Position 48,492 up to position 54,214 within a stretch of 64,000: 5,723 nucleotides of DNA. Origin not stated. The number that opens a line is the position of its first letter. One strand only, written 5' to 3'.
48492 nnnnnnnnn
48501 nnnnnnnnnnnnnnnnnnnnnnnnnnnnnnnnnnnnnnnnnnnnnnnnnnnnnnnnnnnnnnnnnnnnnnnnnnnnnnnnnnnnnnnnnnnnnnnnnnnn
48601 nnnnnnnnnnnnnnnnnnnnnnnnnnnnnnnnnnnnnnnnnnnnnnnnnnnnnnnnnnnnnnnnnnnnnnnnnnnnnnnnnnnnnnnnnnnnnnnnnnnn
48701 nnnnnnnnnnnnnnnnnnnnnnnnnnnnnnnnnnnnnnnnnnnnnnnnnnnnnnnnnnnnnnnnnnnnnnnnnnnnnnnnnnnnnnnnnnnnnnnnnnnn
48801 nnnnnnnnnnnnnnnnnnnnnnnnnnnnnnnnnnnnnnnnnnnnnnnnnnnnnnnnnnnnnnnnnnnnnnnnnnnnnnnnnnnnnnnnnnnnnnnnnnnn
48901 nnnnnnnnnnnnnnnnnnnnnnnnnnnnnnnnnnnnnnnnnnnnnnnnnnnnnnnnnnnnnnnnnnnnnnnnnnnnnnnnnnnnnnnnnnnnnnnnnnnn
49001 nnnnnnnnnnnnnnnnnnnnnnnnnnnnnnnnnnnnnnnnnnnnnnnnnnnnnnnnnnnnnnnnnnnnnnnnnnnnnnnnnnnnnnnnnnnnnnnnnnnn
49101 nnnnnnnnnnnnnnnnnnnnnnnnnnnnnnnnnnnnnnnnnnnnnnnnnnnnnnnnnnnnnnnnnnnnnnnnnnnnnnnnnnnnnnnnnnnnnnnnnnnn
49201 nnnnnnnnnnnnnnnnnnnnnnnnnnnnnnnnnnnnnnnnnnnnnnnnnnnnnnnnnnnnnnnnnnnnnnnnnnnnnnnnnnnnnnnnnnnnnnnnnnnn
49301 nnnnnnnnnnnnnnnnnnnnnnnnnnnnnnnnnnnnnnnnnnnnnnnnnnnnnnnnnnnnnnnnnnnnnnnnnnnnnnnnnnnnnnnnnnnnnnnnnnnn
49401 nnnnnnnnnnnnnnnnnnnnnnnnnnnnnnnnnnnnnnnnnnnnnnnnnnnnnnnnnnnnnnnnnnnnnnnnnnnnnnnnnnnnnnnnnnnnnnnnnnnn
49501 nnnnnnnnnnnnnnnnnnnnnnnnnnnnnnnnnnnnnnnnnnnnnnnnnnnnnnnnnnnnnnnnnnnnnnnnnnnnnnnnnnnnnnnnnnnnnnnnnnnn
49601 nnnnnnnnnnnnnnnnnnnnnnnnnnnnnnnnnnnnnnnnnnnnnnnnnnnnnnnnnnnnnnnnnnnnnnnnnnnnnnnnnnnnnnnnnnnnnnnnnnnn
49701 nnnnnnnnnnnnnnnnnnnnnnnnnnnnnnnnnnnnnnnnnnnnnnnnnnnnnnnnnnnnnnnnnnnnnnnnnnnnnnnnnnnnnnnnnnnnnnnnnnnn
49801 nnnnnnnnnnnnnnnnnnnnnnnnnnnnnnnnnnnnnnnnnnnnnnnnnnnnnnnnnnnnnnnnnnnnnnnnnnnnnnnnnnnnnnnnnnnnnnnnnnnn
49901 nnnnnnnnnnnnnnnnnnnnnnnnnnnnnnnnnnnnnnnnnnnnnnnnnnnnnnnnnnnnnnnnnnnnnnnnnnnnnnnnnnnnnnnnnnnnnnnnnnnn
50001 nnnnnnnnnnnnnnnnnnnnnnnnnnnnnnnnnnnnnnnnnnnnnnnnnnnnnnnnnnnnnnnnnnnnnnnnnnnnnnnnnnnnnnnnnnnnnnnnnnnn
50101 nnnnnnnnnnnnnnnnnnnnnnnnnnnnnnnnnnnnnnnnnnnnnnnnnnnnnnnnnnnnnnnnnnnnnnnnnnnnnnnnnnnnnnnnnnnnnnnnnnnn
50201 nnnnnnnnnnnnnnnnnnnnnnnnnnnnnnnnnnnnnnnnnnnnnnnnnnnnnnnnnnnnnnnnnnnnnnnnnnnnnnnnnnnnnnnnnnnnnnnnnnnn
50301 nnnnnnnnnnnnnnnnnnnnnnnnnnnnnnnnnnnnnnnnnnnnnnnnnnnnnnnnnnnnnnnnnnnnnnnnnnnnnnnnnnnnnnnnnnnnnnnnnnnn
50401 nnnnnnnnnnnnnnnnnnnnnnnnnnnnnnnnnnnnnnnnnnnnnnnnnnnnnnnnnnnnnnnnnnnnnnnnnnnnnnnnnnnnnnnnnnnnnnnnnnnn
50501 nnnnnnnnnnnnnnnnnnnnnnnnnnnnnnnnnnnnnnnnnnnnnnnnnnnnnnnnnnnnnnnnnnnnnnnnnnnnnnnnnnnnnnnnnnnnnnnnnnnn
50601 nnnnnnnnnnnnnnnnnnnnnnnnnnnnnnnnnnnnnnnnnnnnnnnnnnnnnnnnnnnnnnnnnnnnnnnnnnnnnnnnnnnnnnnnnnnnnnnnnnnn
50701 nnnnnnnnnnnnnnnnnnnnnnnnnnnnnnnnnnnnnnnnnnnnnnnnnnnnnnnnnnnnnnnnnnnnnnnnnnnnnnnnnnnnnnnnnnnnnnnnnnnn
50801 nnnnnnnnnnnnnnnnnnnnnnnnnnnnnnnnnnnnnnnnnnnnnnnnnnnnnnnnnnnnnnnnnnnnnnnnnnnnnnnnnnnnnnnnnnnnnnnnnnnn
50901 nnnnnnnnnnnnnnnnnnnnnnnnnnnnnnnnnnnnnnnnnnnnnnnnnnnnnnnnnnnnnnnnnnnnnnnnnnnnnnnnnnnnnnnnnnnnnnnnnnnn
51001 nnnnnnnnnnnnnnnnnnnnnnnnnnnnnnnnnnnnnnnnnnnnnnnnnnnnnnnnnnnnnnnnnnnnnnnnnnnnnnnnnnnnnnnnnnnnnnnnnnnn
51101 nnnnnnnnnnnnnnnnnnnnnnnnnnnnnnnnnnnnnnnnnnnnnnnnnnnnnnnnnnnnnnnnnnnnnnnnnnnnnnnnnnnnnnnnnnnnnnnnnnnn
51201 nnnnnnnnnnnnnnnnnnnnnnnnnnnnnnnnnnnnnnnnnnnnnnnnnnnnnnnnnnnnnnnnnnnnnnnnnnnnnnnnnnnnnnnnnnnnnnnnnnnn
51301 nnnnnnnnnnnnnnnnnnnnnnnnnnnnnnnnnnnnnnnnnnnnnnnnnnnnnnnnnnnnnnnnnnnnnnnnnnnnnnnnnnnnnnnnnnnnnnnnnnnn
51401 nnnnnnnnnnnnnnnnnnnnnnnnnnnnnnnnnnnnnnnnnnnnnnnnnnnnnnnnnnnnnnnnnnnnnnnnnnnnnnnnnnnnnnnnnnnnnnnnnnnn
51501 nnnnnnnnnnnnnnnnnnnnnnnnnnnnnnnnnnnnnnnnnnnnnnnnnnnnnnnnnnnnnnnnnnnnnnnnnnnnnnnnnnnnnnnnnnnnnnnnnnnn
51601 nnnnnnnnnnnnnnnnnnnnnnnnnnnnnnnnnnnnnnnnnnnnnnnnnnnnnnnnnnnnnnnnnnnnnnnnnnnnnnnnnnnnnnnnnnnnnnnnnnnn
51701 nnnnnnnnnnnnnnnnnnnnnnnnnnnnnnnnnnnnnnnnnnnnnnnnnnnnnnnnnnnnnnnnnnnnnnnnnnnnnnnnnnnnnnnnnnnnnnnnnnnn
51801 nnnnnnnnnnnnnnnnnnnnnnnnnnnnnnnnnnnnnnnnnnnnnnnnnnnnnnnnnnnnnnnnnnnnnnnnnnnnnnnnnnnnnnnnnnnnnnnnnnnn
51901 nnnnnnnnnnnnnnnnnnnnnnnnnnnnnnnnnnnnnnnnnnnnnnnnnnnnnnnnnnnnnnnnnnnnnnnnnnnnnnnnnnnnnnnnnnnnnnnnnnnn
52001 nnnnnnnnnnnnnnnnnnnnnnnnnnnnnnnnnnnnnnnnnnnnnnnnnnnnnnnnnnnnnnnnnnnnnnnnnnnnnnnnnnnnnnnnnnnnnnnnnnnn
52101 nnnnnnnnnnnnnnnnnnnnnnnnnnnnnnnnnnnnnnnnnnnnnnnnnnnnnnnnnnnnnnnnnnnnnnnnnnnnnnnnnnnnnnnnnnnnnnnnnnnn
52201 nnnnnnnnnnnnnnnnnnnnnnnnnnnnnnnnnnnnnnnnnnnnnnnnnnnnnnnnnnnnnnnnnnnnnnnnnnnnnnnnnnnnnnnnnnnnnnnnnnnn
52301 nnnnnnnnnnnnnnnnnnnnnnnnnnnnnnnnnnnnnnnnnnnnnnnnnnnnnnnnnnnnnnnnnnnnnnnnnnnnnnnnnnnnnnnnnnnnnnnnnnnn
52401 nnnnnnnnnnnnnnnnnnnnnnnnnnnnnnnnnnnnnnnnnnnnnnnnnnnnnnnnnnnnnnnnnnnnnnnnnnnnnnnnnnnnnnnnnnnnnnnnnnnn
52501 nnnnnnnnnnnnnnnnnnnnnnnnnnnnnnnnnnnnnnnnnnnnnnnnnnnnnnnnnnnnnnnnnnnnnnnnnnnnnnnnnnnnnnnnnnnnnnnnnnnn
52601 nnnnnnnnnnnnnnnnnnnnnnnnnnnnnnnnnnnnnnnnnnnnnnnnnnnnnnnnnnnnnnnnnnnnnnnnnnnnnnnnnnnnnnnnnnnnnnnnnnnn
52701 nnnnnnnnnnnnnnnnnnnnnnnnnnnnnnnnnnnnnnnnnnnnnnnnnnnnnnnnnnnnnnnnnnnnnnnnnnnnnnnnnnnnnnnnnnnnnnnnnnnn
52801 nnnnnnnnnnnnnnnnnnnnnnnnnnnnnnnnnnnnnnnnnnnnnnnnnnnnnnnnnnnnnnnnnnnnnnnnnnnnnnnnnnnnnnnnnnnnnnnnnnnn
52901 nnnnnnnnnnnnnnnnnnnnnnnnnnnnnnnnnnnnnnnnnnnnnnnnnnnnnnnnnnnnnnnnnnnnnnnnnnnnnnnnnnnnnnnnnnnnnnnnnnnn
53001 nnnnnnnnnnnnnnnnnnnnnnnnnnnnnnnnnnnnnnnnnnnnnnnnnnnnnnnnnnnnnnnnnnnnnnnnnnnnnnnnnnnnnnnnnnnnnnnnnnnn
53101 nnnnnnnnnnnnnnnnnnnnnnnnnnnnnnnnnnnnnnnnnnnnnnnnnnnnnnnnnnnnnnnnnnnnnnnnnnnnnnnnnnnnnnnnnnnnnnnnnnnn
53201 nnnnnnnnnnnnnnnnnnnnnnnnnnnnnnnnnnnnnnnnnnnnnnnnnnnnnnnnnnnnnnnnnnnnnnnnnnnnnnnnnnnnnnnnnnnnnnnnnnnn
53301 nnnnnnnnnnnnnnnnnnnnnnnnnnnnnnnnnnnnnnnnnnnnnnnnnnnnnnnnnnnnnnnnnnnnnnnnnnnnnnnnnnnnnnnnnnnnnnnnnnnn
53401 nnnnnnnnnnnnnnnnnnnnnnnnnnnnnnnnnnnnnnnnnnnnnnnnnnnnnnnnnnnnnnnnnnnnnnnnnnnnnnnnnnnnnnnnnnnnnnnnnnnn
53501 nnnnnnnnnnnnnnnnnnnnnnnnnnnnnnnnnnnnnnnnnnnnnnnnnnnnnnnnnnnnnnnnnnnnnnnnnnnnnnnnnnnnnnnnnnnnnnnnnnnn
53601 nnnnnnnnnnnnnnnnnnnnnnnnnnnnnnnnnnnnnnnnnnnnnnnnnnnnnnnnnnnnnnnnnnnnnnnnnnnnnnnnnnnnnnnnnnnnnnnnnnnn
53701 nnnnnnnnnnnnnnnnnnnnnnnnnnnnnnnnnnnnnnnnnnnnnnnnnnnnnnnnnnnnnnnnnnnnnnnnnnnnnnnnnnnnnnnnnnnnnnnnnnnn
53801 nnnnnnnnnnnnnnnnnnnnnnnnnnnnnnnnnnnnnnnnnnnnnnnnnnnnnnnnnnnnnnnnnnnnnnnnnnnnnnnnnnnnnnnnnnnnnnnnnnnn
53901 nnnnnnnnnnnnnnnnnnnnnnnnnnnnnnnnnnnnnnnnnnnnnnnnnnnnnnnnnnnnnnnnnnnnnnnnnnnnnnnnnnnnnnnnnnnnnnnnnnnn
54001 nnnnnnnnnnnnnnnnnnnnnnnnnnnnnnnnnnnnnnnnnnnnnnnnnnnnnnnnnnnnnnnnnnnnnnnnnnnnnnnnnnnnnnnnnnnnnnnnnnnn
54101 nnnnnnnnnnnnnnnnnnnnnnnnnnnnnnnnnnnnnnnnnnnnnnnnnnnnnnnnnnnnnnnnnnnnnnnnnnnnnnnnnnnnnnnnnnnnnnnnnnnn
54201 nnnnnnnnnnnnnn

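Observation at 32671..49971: T2SS island with embedded cargo genes concentrates every frame disruption in the window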

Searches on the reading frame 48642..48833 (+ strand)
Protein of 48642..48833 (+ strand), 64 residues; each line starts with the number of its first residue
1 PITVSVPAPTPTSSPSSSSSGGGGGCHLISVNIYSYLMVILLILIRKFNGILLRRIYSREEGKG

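Call 66: search_protein_families(library=ncbifam, max_evalue=10, proteins=[window:48642-48833:+])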
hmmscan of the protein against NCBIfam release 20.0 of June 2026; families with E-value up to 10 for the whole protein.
seq(64 aa): 1 family
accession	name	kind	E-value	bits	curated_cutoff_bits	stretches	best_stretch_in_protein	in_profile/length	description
NF038115.1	SVAGG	subfamily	0.11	11.6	150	1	2-48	367-406/407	SVAGG family GlyGly-CTERM protein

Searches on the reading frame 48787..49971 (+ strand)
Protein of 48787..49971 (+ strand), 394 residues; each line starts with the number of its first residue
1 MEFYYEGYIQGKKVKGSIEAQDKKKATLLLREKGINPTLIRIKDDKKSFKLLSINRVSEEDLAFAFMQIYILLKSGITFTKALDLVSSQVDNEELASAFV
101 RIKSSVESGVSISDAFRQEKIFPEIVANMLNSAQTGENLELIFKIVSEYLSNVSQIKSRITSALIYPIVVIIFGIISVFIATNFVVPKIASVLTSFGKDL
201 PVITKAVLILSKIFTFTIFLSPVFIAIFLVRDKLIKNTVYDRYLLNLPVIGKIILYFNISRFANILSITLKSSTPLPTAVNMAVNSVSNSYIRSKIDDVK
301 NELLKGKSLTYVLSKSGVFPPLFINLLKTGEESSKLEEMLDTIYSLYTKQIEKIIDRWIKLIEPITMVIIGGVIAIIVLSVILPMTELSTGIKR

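Call 31: search_protein_families(library=pfam, max_evalue=0.01, proteins=[window:48787-49971:+])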
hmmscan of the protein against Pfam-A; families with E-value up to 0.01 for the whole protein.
window:48787-49971:+ (394 aa): 1 family
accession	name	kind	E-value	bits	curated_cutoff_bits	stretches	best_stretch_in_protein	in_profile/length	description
PF00482.28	T2SSF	-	1.1e-47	161.6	25.2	2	67-187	3-125/125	Type II secretion system (T2SS), protein F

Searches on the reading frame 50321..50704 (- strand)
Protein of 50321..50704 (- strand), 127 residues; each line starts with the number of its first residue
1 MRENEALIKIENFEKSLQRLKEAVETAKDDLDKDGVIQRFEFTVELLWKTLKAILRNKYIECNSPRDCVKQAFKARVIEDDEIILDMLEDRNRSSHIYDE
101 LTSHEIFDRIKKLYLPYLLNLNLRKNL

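Call 31: search_protein_families(library=pfam, max_evalue=0.01, proteins=[window:50321-50704:-])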
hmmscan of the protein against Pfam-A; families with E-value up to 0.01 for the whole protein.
window:50321-50704:- (127 aa): 2 families
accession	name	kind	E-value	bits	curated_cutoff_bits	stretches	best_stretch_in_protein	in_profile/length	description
PF08780.16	NTase_sub_bind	-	3.4e-34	118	31.8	1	9-122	2-121/126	Nucleotidyltransferase substrate binding protein like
PF01934.22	HepT-like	-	0.00016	21.8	23.5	1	11-118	6-113/120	Ribonuclease HepT-like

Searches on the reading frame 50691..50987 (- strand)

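Call 31: search_protein_families(library=pfam, max_evalue=0.01, proteins=[window:50691-50987:-])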
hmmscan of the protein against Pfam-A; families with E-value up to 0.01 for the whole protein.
window:50691-50987:- (98 aa): 4 families
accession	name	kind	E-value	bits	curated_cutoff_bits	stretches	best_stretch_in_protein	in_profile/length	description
PF18765.7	Polbeta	-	5.1e-21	75.1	26.9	1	11-97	1-90/93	Polymerase beta, Nucleotidyltransferase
PF01909.29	NTP_transf_2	-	9e-14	52.1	21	1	12-92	3-91/93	Nucleotidyltransferase domain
PF22600.2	MTPAP-like_central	-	3.9e-06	27.4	27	1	3-66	22-81/139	Poly(A) RNA polymerase, mitochondrial-like, central palm domain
PF14091.12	DUF4269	-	0.0099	16.6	28.9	0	12-61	7-53/151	Domain of unknown function (DUF4269)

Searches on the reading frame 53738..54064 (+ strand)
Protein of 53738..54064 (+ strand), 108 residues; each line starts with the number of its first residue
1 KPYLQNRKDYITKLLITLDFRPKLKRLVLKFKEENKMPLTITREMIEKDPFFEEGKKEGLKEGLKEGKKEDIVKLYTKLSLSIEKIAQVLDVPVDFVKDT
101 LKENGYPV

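Call 31: search_protein_families(library=pfam, max_evalue=0.01, proteins=[window:53738-54064:+])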
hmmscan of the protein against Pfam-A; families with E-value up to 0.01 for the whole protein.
window:53738-54064:+ (108 aa): 1 family
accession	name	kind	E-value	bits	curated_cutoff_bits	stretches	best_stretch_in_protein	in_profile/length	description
PF03683.19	UPF0175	-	0.0092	16.1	27.9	0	67-107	20-60/75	Uncharacterised protein family (UPF0175)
